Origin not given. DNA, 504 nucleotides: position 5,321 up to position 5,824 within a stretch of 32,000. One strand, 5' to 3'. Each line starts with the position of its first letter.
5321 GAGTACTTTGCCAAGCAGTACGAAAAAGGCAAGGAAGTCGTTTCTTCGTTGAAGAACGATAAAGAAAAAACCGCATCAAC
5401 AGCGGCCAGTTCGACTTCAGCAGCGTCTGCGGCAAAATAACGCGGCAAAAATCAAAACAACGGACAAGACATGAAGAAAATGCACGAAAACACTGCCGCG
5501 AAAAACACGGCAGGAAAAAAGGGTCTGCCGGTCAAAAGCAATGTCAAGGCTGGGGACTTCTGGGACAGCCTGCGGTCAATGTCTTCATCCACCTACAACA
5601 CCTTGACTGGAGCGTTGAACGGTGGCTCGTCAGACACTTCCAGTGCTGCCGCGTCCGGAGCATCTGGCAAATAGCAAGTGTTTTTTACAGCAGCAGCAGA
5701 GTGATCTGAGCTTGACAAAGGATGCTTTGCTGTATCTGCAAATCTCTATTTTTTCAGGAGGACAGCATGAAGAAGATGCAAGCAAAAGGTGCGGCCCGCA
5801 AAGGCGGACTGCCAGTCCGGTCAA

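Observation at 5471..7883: Three paralogous short peptides sharing a KSNVKAG motif next to a radical SAM/SPASM enzyme: candidate uncharacterised RiPP family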

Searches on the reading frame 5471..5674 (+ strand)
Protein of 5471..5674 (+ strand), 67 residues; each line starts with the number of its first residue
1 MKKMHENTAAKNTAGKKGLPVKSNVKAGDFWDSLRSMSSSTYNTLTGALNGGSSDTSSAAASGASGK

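Call 5: search_protein_families(library=ncbifam, proteins=[window:5471-5674:+], max_evalue=0.1)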
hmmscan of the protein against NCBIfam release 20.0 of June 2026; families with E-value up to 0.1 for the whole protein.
window:5471-5674:+ (67 aa): 0 families

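Call 6: search_protein_families(library=pfam, proteins=[window:5471-5674:+], max_evalue=0.1)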
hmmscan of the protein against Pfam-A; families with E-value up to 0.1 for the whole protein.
window:5471-5674:+ (67 aa): 0 families

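Call 10: find_homologous_proteins(query=A1, max_evalue=0.01)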
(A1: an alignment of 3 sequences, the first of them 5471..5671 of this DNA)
Query A1 (3 sequences) (67 aa, profile of the alignment): 12 proteins with E <= 0.01 among 195 candidates.
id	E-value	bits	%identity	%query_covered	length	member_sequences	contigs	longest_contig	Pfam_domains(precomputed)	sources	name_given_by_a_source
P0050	6.8e-34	133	100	100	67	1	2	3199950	-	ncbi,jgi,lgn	ncbi:hypothetical protein GCAAIG_05175 [Candidatus Electronema halotolerans]|jgi:hypothetical protei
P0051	1.3e-29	120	57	93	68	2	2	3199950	-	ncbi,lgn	ncbi:hypothetical protein GCAAIG_05180 [Candidatus Electronema halotolerans]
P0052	1.2e-24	104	58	67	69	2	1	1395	-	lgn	-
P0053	1.3e-23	100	51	73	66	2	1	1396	-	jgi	-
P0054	1.4e-23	100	75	96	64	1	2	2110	-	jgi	jgi:hypothetical protein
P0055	2.6e-22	96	58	82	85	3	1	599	-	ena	-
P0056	3.8e-22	96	80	69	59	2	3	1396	-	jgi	jgi:hypothetical protein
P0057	2.0e-21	93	67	49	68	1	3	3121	-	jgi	jgi:hypothetical protein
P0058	2.6e-20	90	69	73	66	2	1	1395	-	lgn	-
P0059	1.7e-19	87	63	64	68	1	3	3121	-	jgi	jgi:hypothetical protein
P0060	1.5e-7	49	55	30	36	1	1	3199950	-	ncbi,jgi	ncbi:hypothetical protein GCAAIG_05185 [Candidatus Electronema halotolerans]|jgi:hypothetical protei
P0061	6.6e-7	47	43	42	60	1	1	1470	-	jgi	jgi:hypothetical protein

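Call 14: find_encoding_contigs(protein=P0057, flank=10000)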
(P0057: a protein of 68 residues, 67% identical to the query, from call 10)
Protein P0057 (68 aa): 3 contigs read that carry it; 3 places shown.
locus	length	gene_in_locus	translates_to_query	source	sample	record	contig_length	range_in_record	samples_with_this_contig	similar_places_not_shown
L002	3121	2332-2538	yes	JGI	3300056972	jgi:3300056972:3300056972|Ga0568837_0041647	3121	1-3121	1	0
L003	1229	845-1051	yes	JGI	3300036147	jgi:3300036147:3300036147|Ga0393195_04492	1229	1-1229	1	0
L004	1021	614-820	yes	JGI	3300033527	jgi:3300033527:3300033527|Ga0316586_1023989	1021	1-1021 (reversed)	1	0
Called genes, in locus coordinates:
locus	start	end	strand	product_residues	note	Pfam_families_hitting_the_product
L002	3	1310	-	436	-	?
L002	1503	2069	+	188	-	PF05128:DUF697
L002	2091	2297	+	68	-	-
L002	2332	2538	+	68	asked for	-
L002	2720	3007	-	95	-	-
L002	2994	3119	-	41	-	?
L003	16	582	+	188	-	PF05128:DUF697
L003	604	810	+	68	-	-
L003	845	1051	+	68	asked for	-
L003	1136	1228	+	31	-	?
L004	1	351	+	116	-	?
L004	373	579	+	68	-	-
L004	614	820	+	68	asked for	-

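Call 15: find_encoding_contigs(protein=P0054, flank=10000)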
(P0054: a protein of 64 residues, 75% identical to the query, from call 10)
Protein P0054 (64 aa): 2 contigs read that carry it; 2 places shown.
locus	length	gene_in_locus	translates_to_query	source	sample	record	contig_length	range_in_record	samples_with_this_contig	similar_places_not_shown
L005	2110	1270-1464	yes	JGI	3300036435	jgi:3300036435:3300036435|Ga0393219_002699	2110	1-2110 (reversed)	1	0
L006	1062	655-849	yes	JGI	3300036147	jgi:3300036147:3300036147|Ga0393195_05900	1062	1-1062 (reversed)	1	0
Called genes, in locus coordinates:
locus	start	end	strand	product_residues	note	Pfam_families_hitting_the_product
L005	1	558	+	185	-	?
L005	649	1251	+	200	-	PF05128:DUF697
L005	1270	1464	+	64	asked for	-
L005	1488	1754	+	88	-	-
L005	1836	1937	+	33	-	-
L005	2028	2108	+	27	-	?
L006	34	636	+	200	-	PF05128:DUF697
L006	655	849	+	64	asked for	-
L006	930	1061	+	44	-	?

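Call 21: find_related_loci(query=A2, collection=genome_contigs, flank=10000)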
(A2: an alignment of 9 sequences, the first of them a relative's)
Query A2 (67 aa) in genome_contigs; peptide patterns used: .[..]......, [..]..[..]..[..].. (x = any residue, [..] = any of these).
24 stretches matched a pattern; 1 encode a relative of the query (tblastn E <= 1e-3); 1 distinct loci.
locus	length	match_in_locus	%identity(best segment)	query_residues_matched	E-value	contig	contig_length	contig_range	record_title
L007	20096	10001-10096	41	6-37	2e-5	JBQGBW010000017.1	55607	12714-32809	Magnetococcales bacterium HHB-1 contig-255_17, whole genome shotgun sequence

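Call 25: search_protein_families(library=pfam, proteins=[L007:431-2503:-, L007:2555-3304:-, L007:3364-4158:-, L007:4169-5572:-, L007:5727-6857:+, L007:12095-12604:+, L007:12604-15375:+, L007:15444-17558:+, L007:17512-18579:+, L007:18615-19172:+], max_evalue=0.001)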
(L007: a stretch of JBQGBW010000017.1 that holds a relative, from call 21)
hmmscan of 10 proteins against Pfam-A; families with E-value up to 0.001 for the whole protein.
L007:431-2503:- (690 aa): 4 families
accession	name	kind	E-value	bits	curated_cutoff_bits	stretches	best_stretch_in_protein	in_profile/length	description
PF00702.32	Hydrolase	-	3.1e-30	106.4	26.4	1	366-586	1-191/191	haloacid dehalogenase-like hydrolase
PF00122.25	E1-E2_ATPase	-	7.7e-29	100.9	28.1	1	181-349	3-180/181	E1-E2 ATPase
PF08282.18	Hydrolase_3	-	6.5e-05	23.2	20.9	0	561-608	198-245/255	haloacid dehalogenase-like hydrolase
PF13419.12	HAD_2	-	0.00036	21.1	23.8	0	508-587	83-173/178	Haloacid dehalogenase-like hydrolase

L007:2555-3304:- (249 aa): 11 families
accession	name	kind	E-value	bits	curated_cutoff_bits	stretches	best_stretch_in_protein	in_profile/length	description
PF13649.12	Methyltransf_25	-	7.7e-16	59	27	1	44-139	1-97/97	Methyltransferase domain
PF08241.18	Methyltransf_11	-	2e-14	54.4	21.2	1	45-143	1-95/95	Methyltransferase domain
PF05175.20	MTS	-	2.5e-10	40.7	23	1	35-154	26-149/170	Methyltransferase small domain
PF08242.18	Methyltransf_12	-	8.8e-10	39.6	30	1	45-141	1-98/98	Methyltransferase domain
PF13847.12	Methyltransf_31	-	2.3e-09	37.5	27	1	40-147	3-113/145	Methyltransferase domain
PF13489.12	Methyltransf_23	-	1.1e-08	35.4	27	1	38-150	20-123/164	Methyltransferase domain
PF01209.24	Ubie_methyltran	-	2.7e-06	27.4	20.1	1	34-145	41-153/233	ubiE/COQ5 methyltransferase family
PF08003.17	Methyltransf_9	-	2.7e-05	23.8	23.8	1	36-143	111-217/315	Protein of unknown function (DUF1698)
PF01728.25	FtsJ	-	6.6e-05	23.3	24.1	1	40-150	21-141/181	FtsJ-like methyltransferase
PF06325.19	PrmA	-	9.9e-05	22.4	22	1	40-143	161-258/296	Ribosomal protein L11 methyltransferase (PrmA)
PF05401.17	NodS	-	0.00011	22.5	24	1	39-128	42-130/201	Nodulation protein S (NodS)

L007:3364-4158:- (264 aa): 1 family
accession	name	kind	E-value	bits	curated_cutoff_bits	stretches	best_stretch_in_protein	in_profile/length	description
PF08892.16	YqcI_YcgG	-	1.4e-46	159.4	27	1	50-254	1-210/211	YqcI/YcgG family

L007:4169-5572:- (467 aa): 1 family
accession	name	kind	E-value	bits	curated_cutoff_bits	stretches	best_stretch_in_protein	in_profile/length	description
PF13609.12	Porin_4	-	6.7e-22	79.1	27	1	122-424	17-292/310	Gram-negative porin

L007:5727-6857:+ (376 aa): 0 families

L007:12095-12604:+ (169 aa): 0 families

L007:12604-15375:+ (923 aa): 3 families
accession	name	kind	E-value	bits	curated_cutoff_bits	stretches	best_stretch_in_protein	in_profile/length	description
PF00005.33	ABC_tran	-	8.8e-23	81.9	25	1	652-801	1-136/137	ABC transporter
PF03412.21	Peptidase_C39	-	1.5e-17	64.1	22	1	12-133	5-121/133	Peptidase C39 family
PF00664.28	ABC_membrane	-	1.8e-06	28.3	28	1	316-563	4-259/274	ABC transporter transmembrane region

L007:15444-17558:+ (704 aa): 1 family
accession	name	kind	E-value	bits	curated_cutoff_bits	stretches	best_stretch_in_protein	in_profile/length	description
PF00005.33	ABC_tran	-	1.3e-21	78.1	25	1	525-676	4-136/137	ABC transporter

L007:17512-18579:+ (355 aa): 1 family
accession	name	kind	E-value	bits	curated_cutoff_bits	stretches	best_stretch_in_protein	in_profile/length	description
PF01145.31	Band_7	-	1.5e-25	90.7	23.6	1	76-257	3-175/176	SPFH domain / Band 7 family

L007:18615-19172:+ (185 aa): 1 family
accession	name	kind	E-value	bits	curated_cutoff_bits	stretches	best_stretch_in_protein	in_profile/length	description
PF05128.17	DUF697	-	3.7e-11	43.4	27.7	1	38-173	21-160/162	Domain of unknown function (DUF697)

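Call 37: search_protein_families(library=ncbifam, proteins=[L007:9959-10123:+], max_evalue=0.01)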
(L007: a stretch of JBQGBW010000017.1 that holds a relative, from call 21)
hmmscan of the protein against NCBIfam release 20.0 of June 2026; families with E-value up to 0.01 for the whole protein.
L007:9959-10123:+ (54 aa): 0 families

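Call 41: find_related_loci(query=A2, collection=metagenome_contigs, flank=10000)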
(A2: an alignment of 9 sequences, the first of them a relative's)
Query A2 (67 aa) in metagenome_contigs; peptide patterns used: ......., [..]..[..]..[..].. (x = any residue, [..] = any of these).
152 stretches matched a pattern; 2 encode a relative of the query (tblastn E <= 1e-3); 2 distinct loci.
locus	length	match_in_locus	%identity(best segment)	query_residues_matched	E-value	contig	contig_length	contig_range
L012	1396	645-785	81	3-49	2e-23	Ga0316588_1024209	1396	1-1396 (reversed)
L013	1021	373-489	63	1-43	3e-17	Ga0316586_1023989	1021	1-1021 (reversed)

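Call 63: search_protein_representatives(alignment_id=A2)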
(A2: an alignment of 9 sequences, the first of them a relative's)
Query: 9 sequences, 68 profile positions. Proteins with E-value up to 0.001 (for the whole library): 30; up to 1e-10: 1; up to 1e-30: 0. The best 30 are listed.
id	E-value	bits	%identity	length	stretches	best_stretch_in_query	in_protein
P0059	1.4e-28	114.8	-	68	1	1-68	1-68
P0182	1.8e-07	47.2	-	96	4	10-27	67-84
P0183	6.4e-07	45.4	-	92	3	9-28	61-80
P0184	7.9e-07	45.1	-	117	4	10-30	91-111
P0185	1.3e-06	44.4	-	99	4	11-30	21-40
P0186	2.5e-06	43.5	-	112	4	8-28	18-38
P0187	6.8e-06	42.1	-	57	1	3-37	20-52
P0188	7.0e-06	42.1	-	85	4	13-30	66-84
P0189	1.2e-05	41.3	-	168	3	12-26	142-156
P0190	1.6e-05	41.0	-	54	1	2-41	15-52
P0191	2.5e-05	40.3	-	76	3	10-28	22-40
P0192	4.2e-05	39.6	-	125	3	10-29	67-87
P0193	4.9e-05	39.4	-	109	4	10-26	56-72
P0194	5.2e-05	39.3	-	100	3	10-30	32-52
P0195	1.3e-04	38.0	-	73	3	10-28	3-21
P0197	1.8e-04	37.6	-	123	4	14-27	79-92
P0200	2.4e-04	37.1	-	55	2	10-28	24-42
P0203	3.6e-04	36.6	-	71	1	12-61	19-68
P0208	6.9e-04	35.7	-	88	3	10-26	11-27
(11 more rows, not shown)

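Call 66: search_protein_families(library=ncbifam, proteins=[P0192, P0186, P0185, P0208, P0200, P0197, P0203, P0182, P0193, P0187], max_evalue=1)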
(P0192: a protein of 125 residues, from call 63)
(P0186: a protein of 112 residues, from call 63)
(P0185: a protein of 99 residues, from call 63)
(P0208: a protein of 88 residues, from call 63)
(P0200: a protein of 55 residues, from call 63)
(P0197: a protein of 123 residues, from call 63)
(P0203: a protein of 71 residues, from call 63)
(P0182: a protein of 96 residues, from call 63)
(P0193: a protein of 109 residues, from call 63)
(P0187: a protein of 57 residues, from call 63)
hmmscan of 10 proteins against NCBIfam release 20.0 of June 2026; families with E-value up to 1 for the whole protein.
P0192 (125 aa): 2 families
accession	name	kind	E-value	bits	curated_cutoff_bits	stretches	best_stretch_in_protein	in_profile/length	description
TIGR00024.1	SbcD_rel_arch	hypoth_equivalog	0.048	13.4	115.2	1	42-95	77-129/224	putative phosphoesterase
NF041809.1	Avs1a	equivalog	0.16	10.6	420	1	58-92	119-153/387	AVAST type 1 anti-phage system MBL fold metallo-hydrolase Avs1a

P0186 (112 aa): 0 families

P0185 (99 aa): 0 families

P0208 (88 aa): 1 family
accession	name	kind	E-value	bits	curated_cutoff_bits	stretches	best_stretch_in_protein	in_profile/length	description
NF004881.0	PRK06241.2-2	equivalog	0.078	11.2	883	1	38-87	844-889/898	phosphoenolpyruvate synthase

P0200 (55 aa): 1 family
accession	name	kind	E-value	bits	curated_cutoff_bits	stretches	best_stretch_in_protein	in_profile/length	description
NF040577.1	cas_Cas7fv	equivalog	0.18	11.1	200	0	8-29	5-26/317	type I-Fv CRISPR-associated protein Cas7fv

P0197 (123 aa): 0 families

P0203 (71 aa): 1 family
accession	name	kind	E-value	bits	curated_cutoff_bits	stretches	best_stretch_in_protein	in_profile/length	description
NF052504.1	sll1863_fam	domain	0.066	13.4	35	1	34-60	65-91/93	sll1863 family stress response protein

P0182 (96 aa): 5 families
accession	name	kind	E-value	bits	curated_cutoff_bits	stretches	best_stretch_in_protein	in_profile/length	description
NF041940.1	choice_anch_X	domain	0.0031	17.2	25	0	37-44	13-20/37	choice-of-anchor X domain-containing protein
NF006827.1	PRK09348.1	equivalog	0.0078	15.6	369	0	32-50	52-70/276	glycine--tRNA ligase subunit alpha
TIGR02436.1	TIGR02436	subfamily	0.053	13.7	24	0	70-94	32-56/109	four helix bundle protein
NF008912.0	PRK12275.1-6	subfamily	0.058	13.4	124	0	70-94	36-60/117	hypothetical protein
TIGR00388.1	glyQ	equivalog_domain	0.25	10.6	361.45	0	34-51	55-72/293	glycine--tRNA ligase subunit alpha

P0193 (109 aa): 1 family
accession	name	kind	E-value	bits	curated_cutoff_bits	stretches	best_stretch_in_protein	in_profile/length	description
NF007830.1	PRK10540.1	equivalog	0.0088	15.9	98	0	66-87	33-54/72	osmotically-inducible lipoprotein OsmB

P0187 (57 aa): 0 families

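Call 67: list_cluster_members(proteins=[P0182, P0183, P0184, P0185, P0186, P0192, P0197, P0203, P0208, P0200])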
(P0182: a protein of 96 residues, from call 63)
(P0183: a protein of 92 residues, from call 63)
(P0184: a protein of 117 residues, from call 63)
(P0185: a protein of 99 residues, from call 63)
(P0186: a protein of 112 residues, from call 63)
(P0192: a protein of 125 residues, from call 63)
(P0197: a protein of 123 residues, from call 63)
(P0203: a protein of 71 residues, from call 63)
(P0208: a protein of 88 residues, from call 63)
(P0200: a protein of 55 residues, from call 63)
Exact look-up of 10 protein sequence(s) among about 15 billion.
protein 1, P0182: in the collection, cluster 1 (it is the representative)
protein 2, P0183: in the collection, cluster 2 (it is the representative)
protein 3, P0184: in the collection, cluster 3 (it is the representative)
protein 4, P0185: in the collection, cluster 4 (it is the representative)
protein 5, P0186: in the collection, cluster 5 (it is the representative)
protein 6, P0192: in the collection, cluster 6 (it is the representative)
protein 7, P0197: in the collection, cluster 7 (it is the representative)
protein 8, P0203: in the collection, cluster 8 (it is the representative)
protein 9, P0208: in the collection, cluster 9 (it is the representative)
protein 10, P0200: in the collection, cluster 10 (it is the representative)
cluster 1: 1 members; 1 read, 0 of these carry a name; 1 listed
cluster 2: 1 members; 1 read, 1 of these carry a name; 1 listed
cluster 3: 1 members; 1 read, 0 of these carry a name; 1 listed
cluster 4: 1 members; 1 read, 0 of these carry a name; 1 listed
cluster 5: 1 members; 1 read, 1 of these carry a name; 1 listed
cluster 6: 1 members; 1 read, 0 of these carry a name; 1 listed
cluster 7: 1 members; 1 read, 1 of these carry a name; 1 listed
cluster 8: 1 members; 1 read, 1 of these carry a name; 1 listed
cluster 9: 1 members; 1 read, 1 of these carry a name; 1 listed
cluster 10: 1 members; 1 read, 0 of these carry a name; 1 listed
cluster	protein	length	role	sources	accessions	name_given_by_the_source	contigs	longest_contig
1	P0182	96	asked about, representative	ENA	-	-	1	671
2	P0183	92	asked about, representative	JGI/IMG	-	hypothetical protein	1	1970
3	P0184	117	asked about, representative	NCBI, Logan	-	-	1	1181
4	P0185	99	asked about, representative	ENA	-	-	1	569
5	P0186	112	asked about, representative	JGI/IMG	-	hypothetical protein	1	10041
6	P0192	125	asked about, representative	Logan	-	-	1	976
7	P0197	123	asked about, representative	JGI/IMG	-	hypothetical protein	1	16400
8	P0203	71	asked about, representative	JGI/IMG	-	hypothetical protein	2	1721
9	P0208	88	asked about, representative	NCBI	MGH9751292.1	MAG: hypothetical protein ACREA2_00780 [Blastocatellia bacterium]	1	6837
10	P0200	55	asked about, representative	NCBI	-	-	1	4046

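Call 68: search_dna_similar(query=P0186, collection=plasmids, mode=protein, max_evalue=0.01, max_rows=15)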
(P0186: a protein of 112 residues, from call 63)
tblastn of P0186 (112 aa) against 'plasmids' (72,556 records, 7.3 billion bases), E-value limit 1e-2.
No match.
